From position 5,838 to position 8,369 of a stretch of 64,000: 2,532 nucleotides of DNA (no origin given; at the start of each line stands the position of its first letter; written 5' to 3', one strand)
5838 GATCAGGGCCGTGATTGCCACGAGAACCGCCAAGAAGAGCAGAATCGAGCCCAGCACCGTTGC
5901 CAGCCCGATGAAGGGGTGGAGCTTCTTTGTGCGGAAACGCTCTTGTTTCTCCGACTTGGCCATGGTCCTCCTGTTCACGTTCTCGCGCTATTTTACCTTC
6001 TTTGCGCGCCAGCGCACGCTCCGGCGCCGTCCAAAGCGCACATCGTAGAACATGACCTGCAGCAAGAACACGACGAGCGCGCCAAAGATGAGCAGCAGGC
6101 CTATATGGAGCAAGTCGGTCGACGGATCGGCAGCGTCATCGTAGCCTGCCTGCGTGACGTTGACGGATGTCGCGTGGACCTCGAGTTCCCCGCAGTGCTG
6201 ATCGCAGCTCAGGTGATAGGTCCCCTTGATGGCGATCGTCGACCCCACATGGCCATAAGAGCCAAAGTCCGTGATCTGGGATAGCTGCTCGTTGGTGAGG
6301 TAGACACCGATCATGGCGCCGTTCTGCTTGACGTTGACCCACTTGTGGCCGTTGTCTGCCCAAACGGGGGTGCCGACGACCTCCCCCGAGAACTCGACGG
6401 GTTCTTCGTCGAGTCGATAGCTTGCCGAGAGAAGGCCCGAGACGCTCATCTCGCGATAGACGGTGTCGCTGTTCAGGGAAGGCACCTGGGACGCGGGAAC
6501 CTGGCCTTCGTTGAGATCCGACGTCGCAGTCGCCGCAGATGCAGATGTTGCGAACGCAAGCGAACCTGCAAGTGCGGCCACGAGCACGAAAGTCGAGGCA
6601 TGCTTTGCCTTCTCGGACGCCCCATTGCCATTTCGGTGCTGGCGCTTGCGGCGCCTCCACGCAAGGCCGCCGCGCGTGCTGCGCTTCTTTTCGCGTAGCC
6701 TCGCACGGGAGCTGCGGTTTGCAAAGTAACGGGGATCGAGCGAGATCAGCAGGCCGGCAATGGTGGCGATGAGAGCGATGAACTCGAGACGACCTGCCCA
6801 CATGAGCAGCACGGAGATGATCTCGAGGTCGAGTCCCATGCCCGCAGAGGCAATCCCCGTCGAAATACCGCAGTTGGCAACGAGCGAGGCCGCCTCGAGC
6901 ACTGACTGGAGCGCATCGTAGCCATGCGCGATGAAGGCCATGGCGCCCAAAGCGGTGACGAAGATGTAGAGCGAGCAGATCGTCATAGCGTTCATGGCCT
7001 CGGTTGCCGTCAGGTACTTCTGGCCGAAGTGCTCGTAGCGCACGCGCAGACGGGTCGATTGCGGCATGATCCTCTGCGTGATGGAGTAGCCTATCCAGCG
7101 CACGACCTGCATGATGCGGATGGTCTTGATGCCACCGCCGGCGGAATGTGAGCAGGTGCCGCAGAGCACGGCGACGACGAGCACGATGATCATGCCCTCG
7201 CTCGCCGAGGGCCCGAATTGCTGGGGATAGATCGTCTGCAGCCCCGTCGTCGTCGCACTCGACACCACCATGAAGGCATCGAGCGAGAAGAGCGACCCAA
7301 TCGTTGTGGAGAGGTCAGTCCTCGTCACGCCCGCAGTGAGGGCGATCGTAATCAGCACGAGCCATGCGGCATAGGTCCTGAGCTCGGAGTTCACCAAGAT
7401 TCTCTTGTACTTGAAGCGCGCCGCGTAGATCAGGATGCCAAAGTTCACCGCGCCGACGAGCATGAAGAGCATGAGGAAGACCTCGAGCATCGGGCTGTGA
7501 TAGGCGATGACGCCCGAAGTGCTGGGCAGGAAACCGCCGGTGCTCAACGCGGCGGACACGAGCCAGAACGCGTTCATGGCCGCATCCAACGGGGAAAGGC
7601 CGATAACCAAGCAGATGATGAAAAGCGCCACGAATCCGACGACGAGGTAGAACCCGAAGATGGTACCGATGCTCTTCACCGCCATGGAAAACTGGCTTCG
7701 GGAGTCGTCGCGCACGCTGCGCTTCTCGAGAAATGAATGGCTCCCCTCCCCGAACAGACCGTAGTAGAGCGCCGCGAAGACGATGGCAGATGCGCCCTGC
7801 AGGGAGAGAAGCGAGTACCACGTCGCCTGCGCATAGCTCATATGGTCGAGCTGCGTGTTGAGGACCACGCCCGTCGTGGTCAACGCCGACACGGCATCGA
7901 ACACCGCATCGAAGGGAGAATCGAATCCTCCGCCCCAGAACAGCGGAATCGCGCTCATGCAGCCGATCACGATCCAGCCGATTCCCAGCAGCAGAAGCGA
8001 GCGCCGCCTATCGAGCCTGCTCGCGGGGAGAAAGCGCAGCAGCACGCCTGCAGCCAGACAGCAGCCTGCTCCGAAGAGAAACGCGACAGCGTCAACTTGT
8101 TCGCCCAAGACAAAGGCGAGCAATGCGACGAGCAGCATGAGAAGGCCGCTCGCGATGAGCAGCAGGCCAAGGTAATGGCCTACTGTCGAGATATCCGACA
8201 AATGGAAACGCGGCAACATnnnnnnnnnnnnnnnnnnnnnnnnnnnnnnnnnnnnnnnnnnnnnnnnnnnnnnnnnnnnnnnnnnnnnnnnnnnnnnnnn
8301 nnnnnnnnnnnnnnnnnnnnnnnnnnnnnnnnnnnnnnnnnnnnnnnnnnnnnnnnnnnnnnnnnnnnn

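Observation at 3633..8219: Two tandem TrkH modules, each tied to the same TM-ectodomain-TM protein: once as a separate gene, once as an in-frame fusion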

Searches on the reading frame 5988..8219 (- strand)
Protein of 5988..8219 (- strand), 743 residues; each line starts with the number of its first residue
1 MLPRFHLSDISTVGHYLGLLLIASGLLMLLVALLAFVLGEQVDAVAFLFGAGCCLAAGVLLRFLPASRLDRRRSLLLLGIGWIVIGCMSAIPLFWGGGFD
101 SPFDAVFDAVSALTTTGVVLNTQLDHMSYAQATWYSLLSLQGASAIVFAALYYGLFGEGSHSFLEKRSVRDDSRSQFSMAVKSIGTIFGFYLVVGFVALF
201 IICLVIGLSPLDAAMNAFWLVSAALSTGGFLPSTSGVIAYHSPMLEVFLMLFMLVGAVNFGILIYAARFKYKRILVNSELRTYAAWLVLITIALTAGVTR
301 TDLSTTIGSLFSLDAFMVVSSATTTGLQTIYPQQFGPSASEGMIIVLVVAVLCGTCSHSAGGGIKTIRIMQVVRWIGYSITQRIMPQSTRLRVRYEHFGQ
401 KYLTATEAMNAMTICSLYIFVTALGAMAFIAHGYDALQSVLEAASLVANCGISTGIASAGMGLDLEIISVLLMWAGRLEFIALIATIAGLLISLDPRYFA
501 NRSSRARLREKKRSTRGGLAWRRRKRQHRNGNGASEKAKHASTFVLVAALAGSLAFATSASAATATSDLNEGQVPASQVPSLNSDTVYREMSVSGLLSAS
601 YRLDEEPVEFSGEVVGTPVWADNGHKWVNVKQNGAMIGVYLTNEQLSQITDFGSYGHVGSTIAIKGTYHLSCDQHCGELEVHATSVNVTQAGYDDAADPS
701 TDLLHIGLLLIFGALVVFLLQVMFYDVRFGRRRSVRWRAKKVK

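Call 3: search_protein_families(library=pfam, proteins=[window:5988-8219:-], max_evalue=1)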
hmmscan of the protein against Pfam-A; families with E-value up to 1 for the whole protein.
window:5988-8219:- (743 aa): 1 family
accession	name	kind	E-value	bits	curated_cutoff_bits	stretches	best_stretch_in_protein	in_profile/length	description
PF02386.22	TrkH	-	4.1e-20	72.2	27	1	103-487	64-490/502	Cation transport protein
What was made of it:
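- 5988..8219 (-): Fusion gene (743 aa): TrkH body, basic linker, signal-like TM, OB ectodomain, C-terminal TM. Pfam TrkH (call 3).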

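Call 4: search_protein_families(library=ncbifam, proteins=[window:5988-8219:-], max_evalue=1)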
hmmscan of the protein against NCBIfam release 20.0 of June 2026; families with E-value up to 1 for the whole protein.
window:5988-8219:- (743 aa): 3 families
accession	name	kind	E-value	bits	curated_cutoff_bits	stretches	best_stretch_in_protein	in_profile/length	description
TIGR00933.1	2a38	subfamily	1.6e-39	136.2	331.15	1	90-477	3-391/391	TrkH family potassium uptake protein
NF008020.0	PRK10750.1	equivalog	2.5e-17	63.2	866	1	13-485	6-474/483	Trk system potassium transporter TrkH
TIGR01025.1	uS19_arch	equivalog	0.13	12.1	139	1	613-648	78-113/135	30S ribosomal protein S19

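Call 14: find_homologous_proteins(query=window:5988-8219:-, max_evalue=1e-10)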
Query window:5988-8219:- (743 aa): 745 proteins with E <= 1e-10 among 8000 candidates; the best 120 are listed.
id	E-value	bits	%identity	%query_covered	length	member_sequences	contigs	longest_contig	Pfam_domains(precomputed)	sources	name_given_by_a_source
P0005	0.0e+0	1629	100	100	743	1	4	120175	PF02386.23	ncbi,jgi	ncbi:MAG: TrkH family potassium uptake protein [Coriobacteriales bacterium]|jgi:trk system potassium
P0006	1.0e-218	746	48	99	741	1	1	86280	PF02386.23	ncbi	-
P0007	6.2e-212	724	47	99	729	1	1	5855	PF02386.23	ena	-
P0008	8.9e-210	717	47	96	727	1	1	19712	PF02386.23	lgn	-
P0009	3.6e-209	715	49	97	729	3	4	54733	PF02386.23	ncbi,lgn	-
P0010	1.5e-206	706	47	93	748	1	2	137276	PF02386.23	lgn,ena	-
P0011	7.5e-205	700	48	99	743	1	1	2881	PF02386.23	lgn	-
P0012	4.2e-203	695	47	94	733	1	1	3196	PF02386.23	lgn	-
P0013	3.1e-201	689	48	93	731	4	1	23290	PF02386.23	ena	-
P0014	1.7e-200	686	47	93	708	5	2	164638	PF02386.23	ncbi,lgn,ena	-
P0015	1.9e-200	686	46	99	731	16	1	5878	PF02386.23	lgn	-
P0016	2.9e-197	675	46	99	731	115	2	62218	PF02386.23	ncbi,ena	-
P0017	4.2e-196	672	47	93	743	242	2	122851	PF02386.23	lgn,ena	-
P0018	7.8e-196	671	48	93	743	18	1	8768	PF02386.23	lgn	-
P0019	1.2e-195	670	46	94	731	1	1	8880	PF02386.23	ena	-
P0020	7.4e-195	667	47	99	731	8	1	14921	PF02386.23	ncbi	-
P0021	9.5e-194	664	45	99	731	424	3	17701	PF02386.23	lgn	-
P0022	8.2e-193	661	46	94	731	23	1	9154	PF02386.23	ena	-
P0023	1.1e-192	660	45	96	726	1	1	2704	PF02386.23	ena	-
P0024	2.1e-192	659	44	100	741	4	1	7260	PF02386.23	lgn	-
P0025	4.0e-192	658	46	95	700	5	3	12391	PF02386.23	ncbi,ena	-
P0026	6.0e-191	655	47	93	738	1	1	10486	PF02386.23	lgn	-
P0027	4.5e-187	642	43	98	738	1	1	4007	PF02386.23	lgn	-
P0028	8.0e-182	624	44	93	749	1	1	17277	PF02386.23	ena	-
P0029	1.1e-181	624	42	97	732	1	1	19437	PF02386.23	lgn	-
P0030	3.6e-178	612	41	99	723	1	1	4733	PF02386.23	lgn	-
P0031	1.5e-177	610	42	96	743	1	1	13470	PF02386.23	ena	-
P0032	6.4e-173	595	41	99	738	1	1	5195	PF02386.23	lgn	-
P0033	2.5e-165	570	42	95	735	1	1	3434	PF02386.23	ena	-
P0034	9.5e-163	561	41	99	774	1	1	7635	PF02386.23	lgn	-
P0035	9.8e-162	558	40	97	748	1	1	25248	PF02386.23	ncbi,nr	ncbi:MAG: hypothetical protein LUD25_00535 [Coriobacteriaceae bacterium]|nr:hypothetical protein [Co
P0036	2.9e-160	553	39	95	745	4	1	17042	PF02386.23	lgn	-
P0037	1.6e-159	551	41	94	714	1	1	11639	PF02386.23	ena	-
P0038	2.3e-159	550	40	97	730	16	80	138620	PF02386.23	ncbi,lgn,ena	-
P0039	2.3e-157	543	41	98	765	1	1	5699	PF02386.23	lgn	-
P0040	2.5e-157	543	39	95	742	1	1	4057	PF02386.23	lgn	-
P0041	8.3e-157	542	40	95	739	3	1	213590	PF02386.23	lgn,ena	-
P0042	6.5e-156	539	40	98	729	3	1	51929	PF02386.23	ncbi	-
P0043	2.7e-153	530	41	93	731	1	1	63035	PF02386.23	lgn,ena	-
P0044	5.3e-153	529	40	93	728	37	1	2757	PF02386.23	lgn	-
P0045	7.8e-152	525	43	67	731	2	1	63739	PF02386.23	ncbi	ncbi:MAG: potassium transporter TrkG [Coriobacteriales bacterium]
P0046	1.7e-150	521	40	92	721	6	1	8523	PF02386.23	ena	-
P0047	2.5e-149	517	39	99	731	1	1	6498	PF02386.23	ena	-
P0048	3.7e-148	513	38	98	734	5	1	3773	PF02386.23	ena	-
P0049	2.6e-147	510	38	94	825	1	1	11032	PF02386.23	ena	-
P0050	2.0e-87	312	36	67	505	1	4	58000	PF02386.23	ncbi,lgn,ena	-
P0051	2.8e-87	312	36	67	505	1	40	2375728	PF02386.23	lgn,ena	-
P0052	6.8e-87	311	36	67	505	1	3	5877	PF02386.23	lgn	-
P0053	1.1e-86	310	38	67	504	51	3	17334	PF02386.23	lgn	-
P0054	2.6e-86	309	36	67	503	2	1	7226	PF02386.23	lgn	-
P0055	1.1e-85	307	35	68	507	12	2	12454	PF02386.23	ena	-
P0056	1.6e-85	306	36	68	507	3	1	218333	PF02386.23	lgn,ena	-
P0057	2.0e-85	306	36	67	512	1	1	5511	PF02386.23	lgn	-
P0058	4.2e-85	305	35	68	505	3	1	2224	PF02386.23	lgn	-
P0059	5.0e-85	304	35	68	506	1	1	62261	PF02386.23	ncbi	-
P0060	8.4e-85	304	35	67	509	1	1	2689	PF02386.23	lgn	-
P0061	2.6e-84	302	34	69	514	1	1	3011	PF02386.23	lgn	-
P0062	8.0e-84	300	36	67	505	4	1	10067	PF02386.23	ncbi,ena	-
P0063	1.1e-83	300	35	67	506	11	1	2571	PF02386.23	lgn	-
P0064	2.7e-83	299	36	67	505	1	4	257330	PF02386.23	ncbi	-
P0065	1.4e-82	296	36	67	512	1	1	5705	PF02386.23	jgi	-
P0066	1.5e-82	296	35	67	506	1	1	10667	PF02386.23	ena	-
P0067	2.7e-82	295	35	67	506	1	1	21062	PF02386.23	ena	-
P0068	3.0e-82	295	34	73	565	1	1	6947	PF02386.23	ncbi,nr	ncbi:MAG: TrkH family potassium uptake protein [Eggerthellaceae bacterium]|nr:TrkH family potassium 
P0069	4.2e-82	295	35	67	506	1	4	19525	PF02386.23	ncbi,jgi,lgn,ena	-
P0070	4.6e-82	295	35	67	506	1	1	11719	PF02386.23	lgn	-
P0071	4.7e-82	295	35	67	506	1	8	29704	PF02386.23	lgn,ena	-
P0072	5.6e-82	294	35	67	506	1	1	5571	PF02386.23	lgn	-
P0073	5.9e-82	294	35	67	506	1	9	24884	PF02386.23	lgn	-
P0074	6.1e-82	294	33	69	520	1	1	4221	PF02386.23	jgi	jgi:trk system potassium uptake protein TrkH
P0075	6.4e-82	294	35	67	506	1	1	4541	PF02386.23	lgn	-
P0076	6.5e-82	294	35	67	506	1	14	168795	PF02386.23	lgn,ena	-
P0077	6.6e-82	294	35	67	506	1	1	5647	PF02386.23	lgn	-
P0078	6.9e-82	294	35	67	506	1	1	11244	PF02386.23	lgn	-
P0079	1.0e-81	293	35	67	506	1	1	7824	PF02386.23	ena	-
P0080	1.1e-81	293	35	67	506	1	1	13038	PF02386.23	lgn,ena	-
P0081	1.3e-81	293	35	67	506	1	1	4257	PF02386.23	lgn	-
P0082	1.4e-81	293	35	67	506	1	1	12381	PF02386.23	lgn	-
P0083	1.4e-81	293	35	67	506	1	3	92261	PF02386.23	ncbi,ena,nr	ncbi:MAG: cation transporter [Coriobacteriia bacterium]|nr:MAG: cation transporter [Coriobacteriia b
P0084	1.4e-81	293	35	67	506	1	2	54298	PF02386.23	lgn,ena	-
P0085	1.4e-81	293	35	67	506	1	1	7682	PF02386.23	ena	-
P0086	1.6e-81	293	35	67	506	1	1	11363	PF02386.23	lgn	-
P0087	1.8e-81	293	35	67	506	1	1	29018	PF02386.23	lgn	-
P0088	1.9e-81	293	35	67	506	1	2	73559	PF02386.23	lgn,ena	-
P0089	2.3e-81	292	35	67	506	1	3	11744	PF02386.23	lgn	-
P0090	2.4e-81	292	35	67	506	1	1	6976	PF02386.23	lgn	-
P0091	2.4e-81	292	35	67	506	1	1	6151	PF02386.23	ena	-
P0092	2.5e-81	292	35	67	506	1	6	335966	PF02386.23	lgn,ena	-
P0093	2.6e-81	292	29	93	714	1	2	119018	PF02386.23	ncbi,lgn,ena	-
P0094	2.6e-81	292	35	67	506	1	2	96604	PF02386.23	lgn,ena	-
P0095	2.6e-81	292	35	67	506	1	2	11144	PF02386.23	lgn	-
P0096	2.8e-81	292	35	67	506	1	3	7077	PF02386.23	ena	-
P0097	2.9e-81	292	35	67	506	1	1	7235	PF02386.23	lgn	-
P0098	3.0e-81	292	35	67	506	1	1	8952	PF02386.23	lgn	-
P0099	3.1e-81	292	35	67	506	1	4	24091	PF02386.23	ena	-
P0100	3.2e-81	292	34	67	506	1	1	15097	PF02386.23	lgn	-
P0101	3.2e-81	292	35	67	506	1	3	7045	PF02386.23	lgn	-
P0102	3.3e-81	292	35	67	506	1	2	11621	PF02386.23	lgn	-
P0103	3.3e-81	292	35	67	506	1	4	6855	PF02386.23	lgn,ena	-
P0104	3.4e-81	292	35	67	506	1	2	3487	PF02386.23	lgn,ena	-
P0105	4.2e-81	291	35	67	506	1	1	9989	PF02386.23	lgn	-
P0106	4.3e-81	291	35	67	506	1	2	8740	PF02386.23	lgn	-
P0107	4.4e-81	291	34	67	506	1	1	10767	PF02386.23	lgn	-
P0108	4.5e-81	291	35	67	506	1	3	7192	PF02386.23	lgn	-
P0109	4.5e-81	291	34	67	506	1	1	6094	PF02386.23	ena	-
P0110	4.6e-81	291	34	67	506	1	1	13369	PF02386.23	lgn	-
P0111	4.7e-81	291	35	67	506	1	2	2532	PF02386.23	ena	-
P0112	4.7e-81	291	35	67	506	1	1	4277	PF02386.23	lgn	-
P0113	4.7e-81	291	35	67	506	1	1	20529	PF02386.23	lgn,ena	-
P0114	4.8e-81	291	35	67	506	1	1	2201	PF02386.23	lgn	-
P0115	4.9e-81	291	35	67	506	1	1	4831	PF02386.23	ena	-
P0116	4.9e-81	291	34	67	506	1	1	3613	PF02386.23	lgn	-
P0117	5.3e-81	291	34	67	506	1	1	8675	PF02386.23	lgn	-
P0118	5.5e-81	291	35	67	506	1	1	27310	PF02386.23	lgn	-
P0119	5.9e-81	291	35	67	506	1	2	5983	PF02386.23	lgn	-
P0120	5.9e-81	291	34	67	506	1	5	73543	PF02386.23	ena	-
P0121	6.1e-81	291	35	67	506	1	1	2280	PF02386.23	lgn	-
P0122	6.2e-81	291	34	67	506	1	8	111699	PF02386.23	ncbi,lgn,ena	-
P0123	6.7e-81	291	34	67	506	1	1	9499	PF02386.23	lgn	-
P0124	7.5e-81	291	34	67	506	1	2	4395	PF02386.23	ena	-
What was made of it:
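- The fusion has been kept as one ORF in ~45 clusters (call 14), which argues that covalent linkage, or at least co-synthesis, is selected. 45 other clusters at 38-49% identity have the same full-length architecture, some with hundreds of member sequences (call 14).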

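Call 16: find_encoding_contigs(protein=P0017, flank=8000, max_places=3)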
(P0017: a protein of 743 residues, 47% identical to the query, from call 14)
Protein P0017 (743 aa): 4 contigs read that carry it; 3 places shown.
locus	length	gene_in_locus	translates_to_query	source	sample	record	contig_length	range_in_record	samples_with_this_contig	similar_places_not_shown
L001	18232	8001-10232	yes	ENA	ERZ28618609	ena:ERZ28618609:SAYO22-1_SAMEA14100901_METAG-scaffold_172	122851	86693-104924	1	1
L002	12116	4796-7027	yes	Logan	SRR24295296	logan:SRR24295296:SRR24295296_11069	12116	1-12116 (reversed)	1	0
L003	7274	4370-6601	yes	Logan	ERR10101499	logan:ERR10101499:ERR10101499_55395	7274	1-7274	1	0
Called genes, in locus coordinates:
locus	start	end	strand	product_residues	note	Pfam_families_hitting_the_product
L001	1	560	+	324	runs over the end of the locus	PF00226:DnaJ, PF01556:DnaJ_C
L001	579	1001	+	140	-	PF00376:MerR, PF13411:MerR_1, PF13591:MerR_2 (faint)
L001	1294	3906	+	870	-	PF02861:Clp_N, PF23569:NBD_SMAX1, PF00004:AAA, PF17871:AAA_lid_9, PF07724:AAA_2, PF00004:AAA, PF07728:AAA_5, PF10431:ClpB_D2-small, +9 more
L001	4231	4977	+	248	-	PF01797:Y1_Tnp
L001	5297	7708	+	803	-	PF00122:E1-E2_ATPase, PF00702:Hydrolase, PF08282:Hydrolase_3 (faint)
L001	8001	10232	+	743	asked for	PF02386:TrkH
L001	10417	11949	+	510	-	PF02386:TrkH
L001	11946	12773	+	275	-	-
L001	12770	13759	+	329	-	PF01926:MMR_HSR1 (faint), PF03193:RsgA_GTPase, PF00005:ABC_tran (faint)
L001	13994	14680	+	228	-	PF12804:NTP_transf_3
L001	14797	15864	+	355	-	PF11449:ArsP_2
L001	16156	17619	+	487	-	PF00089:Trypsin, PF13365:Trypsin_2, PF00595:PDZ, PF13180:PDZ_2, PF17820:PDZ_6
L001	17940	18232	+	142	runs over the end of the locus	PF04138:GtrA_DPMS_TM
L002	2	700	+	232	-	?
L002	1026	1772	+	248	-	PF01797:Y1_Tnp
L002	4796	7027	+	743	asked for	PF02386:TrkH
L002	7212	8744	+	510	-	PF02386:TrkH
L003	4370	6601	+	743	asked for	PF02386:TrkH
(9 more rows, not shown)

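Call 17: find_encoding_contigs(protein=P0038, flank=8000, max_places=3)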
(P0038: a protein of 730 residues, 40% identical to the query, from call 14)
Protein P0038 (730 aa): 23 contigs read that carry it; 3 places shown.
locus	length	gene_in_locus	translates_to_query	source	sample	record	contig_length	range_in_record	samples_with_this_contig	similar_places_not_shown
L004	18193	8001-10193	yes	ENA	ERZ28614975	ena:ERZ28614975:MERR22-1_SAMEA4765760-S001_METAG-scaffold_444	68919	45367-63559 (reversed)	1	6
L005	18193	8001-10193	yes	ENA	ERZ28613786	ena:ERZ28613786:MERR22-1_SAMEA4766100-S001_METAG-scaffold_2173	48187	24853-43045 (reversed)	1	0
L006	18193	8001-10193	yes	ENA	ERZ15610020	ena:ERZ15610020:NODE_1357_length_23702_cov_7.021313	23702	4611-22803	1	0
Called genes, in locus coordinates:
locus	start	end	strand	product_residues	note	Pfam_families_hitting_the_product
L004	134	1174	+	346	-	PF01118:Semialdhyde_dh, PF22698:Semialdhyde_dhC_1, PF02774:Semialdhyde_dhC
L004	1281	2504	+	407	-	PF01960:ArgJ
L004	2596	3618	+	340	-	PF00696:AA_kinase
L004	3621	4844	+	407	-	PF00202:Aminotran_3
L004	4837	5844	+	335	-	PF02729:OTCace_N, PF00185:OTCace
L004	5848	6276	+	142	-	PF01316:Arg_repressor, PF02863:Arg_repressor_C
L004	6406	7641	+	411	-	PF00764:Arginosuc_synth, PF20979:Arginosuc_syn_C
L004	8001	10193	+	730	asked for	PF02386:TrkH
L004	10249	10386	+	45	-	-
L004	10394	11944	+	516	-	PF02386:TrkH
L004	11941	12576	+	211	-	-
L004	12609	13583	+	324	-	PF03193:RsgA_GTPase, PF00005:ABC_tran (faint)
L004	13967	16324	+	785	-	PF03477:ATP-cone, PF13597:NRDD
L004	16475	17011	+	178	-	PF13353:Fer4_12, PF04055:Radical_SAM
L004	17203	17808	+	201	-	PF12804:NTP_transf_3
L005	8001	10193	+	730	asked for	PF02386:TrkH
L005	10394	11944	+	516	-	PF02386:TrkH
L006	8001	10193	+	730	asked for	PF02386:TrkH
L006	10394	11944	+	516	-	PF02386:TrkH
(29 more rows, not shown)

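Call 33: predict_structure(alignment_id=A3)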
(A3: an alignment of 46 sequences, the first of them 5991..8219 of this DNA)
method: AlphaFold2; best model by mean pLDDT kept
length: 743 residues; sequences in the alignment: 46
mean_pLDDT: 82.4   pTM: 0.83
mean pLDDT of the five models: 82.4, 80.3, 79.2, 78.5, 74.9
residues with pLDDT >= 90: 345; 70-90: 254; 50-70: 86; < 50: 58
segments of 3 or more residues with pLDDT < 50: 157-170, 526-537, 556-584
pLDDT, mean of each block of 10 residues (from residue 1): 76 94 97 96 97 97 88 85 95 94 95 91 92 94 85 58 47 66 87 96 95 95 86 80 93 87 71 78 89 84 80 90 89 83 91 79 80 89 89 78 84 88 95 94 93 86 93 81 74 64 58 56 48 45 64 49 35 38 66 91 93 95 95 94 96 94 96 89 96 90 97 96 73 65 70
secondary structure, 60 per line:
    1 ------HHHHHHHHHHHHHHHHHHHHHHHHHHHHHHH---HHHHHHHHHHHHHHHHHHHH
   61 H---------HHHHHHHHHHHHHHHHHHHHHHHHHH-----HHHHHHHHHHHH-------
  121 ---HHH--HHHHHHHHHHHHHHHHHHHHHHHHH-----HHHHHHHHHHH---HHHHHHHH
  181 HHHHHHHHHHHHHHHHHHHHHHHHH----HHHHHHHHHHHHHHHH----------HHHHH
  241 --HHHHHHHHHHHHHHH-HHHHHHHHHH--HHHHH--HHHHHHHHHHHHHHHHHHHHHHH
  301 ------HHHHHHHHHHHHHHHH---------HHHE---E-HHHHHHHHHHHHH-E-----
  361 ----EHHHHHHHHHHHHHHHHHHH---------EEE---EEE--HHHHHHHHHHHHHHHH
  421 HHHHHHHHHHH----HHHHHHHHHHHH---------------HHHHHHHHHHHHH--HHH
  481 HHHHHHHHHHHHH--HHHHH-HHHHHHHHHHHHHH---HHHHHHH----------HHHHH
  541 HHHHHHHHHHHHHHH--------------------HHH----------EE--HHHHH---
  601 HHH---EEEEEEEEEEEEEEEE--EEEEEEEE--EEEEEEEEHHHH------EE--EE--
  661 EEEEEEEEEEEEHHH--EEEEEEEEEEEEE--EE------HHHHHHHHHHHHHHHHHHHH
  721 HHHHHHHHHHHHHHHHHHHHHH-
elements in order (helices of 4 or more, strands of 3 or more residues): H7-37 H41-61 H71-96 H102-113 H129-153 H159-169 H173-205 H210-225 H236-240 H243-257 H259-268 H271-275 H278-300 H307-322 H341-353 H366-384 E394-396 E400-402 H405-431 H436-447 H463-475 H478-493 H496-500 H502-515 H519-525 H536-555 H593-597 E607-622 E625-632 E635-642 H643-646 E661-672 E678-690 H701-742
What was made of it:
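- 5988..8219 (-): AF2 pLDDT 82, pTM 0.83 (call 33).
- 6144..6461 (-): OB-fold ectodomain of the fusion (residues 587-692) with Cys672/His675/His682. pLDDT 91-97, five strands (call 33).
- A pTM of 0.83 for the whole fusion, and pLDDT 96-97 for the C-terminal TM, suggest a confident packing against TrkH (call 33).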

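Call 49: search_solved_structures(query=window:5988-8219:-, max_evalue=0.001, show_alignments=1)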
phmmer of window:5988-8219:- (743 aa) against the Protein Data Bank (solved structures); distinct sequences matched with E-value up to 0.001: 0.
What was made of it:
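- Tried and rejected: It found nothing (call 49).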
